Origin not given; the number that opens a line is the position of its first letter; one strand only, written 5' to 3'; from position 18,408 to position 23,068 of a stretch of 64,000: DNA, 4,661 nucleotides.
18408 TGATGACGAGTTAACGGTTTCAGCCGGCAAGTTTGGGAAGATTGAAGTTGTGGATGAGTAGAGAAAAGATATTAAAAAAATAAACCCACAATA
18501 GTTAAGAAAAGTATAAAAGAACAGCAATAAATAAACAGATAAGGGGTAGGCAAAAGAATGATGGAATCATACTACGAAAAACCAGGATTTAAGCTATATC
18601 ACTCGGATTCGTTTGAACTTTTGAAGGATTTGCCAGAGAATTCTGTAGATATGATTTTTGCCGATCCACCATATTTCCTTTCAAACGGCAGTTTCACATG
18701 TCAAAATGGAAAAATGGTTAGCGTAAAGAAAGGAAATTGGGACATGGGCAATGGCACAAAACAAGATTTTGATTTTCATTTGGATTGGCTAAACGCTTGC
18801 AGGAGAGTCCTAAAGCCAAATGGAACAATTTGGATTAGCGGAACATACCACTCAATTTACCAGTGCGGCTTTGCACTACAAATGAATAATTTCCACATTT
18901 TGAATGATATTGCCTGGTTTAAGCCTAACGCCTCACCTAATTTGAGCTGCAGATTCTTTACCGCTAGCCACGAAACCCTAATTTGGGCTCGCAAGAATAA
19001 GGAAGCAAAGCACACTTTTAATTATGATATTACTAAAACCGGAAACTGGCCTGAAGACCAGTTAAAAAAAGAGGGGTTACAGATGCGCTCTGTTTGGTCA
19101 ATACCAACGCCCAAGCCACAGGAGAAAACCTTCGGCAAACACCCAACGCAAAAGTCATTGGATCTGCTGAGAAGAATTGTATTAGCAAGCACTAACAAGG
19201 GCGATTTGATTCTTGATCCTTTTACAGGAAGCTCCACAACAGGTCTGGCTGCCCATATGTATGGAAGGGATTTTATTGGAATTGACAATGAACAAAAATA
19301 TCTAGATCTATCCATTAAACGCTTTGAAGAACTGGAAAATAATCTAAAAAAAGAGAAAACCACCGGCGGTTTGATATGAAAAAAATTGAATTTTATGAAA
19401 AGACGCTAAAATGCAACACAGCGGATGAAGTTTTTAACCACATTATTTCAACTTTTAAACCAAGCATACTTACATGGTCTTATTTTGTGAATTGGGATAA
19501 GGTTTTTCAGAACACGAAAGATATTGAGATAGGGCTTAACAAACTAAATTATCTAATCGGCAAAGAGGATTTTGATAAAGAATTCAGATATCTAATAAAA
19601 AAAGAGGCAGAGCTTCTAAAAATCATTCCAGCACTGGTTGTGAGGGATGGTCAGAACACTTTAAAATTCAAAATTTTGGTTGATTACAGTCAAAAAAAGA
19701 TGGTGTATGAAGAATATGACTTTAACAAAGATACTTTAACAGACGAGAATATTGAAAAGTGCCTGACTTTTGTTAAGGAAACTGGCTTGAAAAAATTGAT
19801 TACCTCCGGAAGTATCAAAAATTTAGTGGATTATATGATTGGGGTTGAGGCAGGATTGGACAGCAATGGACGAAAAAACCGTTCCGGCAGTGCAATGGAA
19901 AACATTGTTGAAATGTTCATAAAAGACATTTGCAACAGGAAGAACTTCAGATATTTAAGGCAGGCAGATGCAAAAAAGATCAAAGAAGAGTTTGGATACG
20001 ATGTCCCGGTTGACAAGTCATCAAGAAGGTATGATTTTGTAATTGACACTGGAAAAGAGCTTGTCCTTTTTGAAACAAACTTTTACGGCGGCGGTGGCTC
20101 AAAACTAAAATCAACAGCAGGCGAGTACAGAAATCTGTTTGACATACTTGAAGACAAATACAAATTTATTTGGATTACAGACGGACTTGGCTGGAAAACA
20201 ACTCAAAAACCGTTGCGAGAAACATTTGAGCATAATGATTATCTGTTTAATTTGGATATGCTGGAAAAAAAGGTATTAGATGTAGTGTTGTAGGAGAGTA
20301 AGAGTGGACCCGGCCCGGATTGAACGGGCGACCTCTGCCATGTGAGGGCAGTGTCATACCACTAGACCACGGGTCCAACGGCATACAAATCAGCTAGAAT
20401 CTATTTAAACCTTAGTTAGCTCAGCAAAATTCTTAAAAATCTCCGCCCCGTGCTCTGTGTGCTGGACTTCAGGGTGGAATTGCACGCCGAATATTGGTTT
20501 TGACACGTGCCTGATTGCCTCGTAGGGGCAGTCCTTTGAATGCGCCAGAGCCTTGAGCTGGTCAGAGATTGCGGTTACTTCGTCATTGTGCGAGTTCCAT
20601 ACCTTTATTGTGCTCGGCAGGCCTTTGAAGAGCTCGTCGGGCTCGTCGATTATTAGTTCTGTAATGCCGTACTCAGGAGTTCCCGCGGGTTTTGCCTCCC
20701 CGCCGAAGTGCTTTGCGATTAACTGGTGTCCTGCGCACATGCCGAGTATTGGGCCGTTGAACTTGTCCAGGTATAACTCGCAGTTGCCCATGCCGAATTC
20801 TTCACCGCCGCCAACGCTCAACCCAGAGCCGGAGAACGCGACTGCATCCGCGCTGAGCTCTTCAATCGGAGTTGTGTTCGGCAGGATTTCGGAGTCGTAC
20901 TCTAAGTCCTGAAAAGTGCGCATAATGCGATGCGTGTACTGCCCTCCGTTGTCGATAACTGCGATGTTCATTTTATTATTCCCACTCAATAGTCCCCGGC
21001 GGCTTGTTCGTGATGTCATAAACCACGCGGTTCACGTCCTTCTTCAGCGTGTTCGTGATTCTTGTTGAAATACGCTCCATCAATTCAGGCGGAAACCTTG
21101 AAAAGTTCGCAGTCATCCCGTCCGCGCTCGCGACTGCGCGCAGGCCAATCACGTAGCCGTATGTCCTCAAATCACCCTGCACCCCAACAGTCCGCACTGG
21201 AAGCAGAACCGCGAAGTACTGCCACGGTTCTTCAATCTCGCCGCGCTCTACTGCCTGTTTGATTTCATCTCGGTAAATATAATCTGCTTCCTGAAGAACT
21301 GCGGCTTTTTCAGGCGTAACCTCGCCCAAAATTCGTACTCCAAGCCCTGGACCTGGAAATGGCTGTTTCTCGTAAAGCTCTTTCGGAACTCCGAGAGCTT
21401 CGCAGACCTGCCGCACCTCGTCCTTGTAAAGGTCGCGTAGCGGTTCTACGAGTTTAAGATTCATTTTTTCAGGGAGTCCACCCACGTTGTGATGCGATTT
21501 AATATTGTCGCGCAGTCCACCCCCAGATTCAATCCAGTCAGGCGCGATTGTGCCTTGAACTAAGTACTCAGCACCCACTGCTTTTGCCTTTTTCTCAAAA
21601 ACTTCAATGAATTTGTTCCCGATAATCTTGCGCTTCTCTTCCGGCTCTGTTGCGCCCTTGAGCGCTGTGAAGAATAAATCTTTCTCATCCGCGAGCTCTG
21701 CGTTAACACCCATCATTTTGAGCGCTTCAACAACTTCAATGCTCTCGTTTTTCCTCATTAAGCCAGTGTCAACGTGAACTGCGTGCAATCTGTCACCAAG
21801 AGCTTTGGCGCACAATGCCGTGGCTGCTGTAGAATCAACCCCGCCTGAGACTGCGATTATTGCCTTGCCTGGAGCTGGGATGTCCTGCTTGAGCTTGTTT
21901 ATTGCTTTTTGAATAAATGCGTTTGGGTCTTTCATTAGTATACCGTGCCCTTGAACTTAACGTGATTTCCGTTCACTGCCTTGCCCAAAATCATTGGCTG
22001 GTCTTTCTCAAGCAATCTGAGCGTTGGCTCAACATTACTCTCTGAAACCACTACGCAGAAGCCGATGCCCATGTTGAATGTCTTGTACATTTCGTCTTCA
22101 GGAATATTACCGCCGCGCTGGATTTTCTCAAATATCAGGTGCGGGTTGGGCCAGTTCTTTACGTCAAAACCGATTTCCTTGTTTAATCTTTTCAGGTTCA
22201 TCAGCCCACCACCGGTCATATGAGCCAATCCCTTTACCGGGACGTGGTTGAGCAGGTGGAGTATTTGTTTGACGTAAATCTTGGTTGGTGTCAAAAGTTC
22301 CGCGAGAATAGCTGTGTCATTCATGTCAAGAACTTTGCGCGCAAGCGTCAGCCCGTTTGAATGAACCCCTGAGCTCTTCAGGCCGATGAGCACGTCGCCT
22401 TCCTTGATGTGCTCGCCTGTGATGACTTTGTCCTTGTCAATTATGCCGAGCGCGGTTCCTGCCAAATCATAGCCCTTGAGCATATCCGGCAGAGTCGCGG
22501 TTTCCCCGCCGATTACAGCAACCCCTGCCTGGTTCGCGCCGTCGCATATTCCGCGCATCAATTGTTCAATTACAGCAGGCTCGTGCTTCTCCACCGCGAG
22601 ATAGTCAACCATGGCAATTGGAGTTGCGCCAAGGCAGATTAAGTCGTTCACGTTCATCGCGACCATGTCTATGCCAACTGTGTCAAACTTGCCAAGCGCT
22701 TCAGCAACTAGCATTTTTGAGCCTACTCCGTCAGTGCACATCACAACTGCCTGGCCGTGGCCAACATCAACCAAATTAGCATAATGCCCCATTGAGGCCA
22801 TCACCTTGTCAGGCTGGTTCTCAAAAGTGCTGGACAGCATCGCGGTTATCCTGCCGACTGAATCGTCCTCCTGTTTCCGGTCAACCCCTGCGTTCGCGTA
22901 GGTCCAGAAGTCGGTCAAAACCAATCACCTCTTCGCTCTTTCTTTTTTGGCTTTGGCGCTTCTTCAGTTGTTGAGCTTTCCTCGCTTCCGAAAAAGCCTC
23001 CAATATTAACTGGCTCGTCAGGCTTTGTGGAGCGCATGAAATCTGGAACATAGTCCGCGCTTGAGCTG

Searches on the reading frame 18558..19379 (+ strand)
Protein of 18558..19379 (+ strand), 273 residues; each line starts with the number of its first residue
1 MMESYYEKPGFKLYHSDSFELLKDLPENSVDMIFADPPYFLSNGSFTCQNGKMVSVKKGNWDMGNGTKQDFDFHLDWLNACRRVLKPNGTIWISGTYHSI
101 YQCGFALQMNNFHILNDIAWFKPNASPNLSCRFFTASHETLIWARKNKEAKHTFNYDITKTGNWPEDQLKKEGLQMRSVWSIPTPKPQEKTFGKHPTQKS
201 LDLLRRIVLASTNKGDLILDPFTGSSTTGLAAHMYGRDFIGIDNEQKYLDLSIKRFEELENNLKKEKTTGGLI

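Call 54: search_protein_families(library=pfam, proteins=[window:18558-19379:+], max_evalue=0.0001)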
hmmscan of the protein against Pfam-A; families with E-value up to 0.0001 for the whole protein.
window:18558-19379:+ (273 aa): 1 family
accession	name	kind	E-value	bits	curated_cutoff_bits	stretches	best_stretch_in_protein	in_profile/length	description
PF01555.25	N6_N4_Mtase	-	6.2e-57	193.5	26.7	1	30-253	1-220/221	DNA methylase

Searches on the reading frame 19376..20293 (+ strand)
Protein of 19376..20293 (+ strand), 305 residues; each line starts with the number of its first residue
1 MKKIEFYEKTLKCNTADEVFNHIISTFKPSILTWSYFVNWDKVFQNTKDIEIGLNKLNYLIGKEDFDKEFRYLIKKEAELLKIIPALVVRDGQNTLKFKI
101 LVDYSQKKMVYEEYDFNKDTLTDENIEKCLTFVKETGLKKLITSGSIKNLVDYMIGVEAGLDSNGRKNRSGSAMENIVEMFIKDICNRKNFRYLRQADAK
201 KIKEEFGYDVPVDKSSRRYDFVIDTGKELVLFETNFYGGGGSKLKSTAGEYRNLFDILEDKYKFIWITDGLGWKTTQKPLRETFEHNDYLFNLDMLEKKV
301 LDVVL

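Call 54: search_protein_families(library=pfam, proteins=[window:19376-20293:+], max_evalue=0.0001)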
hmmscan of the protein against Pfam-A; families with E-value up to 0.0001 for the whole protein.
window:19376-20293:+ (305 aa): 1 family
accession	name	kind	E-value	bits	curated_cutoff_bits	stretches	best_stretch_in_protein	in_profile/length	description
PF04556.18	DpnII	-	2.1e-90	303.3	23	1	20-301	2-276/278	DpnII restriction endonuclease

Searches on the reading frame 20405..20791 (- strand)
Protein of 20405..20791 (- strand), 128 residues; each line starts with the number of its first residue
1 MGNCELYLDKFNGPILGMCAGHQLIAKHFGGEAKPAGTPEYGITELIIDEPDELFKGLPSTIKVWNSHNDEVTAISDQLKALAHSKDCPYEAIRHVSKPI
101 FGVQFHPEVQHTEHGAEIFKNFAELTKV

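Call 54: search_protein_families(library=pfam, proteins=[window:20405-20791:-], max_evalue=0.0001)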
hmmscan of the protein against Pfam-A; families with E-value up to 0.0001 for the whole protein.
window:20405-20791:- (128 aa): 2 families
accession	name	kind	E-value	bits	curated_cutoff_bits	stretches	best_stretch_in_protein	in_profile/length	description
PF00117.34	GATase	-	4.3e-31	108.5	22.8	1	12-123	72-187/190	Glutamine amidotransferase class-I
PF07722.19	Peptidase_C26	-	4.2e-11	43.5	20.5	1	12-108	105-219/219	Peptidase C26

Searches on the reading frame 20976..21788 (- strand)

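Call 54: search_protein_families(library=pfam, proteins=[window:20976-21788:-], max_evalue=0.0001)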
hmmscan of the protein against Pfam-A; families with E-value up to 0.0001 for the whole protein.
window:20976-21788:- (270 aa): 2 families
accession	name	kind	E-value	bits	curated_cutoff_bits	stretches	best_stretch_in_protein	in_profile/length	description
PF00958.27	GMP_synt_C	-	2.6e-36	124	27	1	183-269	7-92/92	GMP synthase C terminal domain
PF02540.23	NAD_synthase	-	8.7e-05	22.2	21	0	114-143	148-177/242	NAD synthase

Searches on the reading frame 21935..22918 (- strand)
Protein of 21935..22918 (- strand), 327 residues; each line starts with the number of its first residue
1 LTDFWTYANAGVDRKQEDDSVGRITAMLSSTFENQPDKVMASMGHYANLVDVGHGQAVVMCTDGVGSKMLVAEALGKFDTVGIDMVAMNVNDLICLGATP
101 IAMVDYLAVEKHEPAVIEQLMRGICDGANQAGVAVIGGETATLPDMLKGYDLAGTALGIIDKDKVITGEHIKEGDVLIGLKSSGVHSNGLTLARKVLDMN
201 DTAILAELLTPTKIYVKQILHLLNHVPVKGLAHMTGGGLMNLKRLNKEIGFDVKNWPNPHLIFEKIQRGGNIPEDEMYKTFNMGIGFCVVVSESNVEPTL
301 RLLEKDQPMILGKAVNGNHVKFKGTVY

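Call 54: search_protein_families(library=pfam, proteins=[window:21935-22918:-], max_evalue=0.0001)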
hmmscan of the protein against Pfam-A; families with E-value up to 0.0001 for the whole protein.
window:21935-22918:- (327 aa): 2 families
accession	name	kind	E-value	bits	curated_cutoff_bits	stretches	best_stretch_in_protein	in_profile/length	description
PF00586.29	AIRS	-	3.6e-26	92.2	24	1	46-160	3-112/112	AIR synthase related protein, N-terminal domain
PF02769.27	AIRS_C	-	4e-23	82.7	23.1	1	172-322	1-153/156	AIR synthase related protein, C-terminal domain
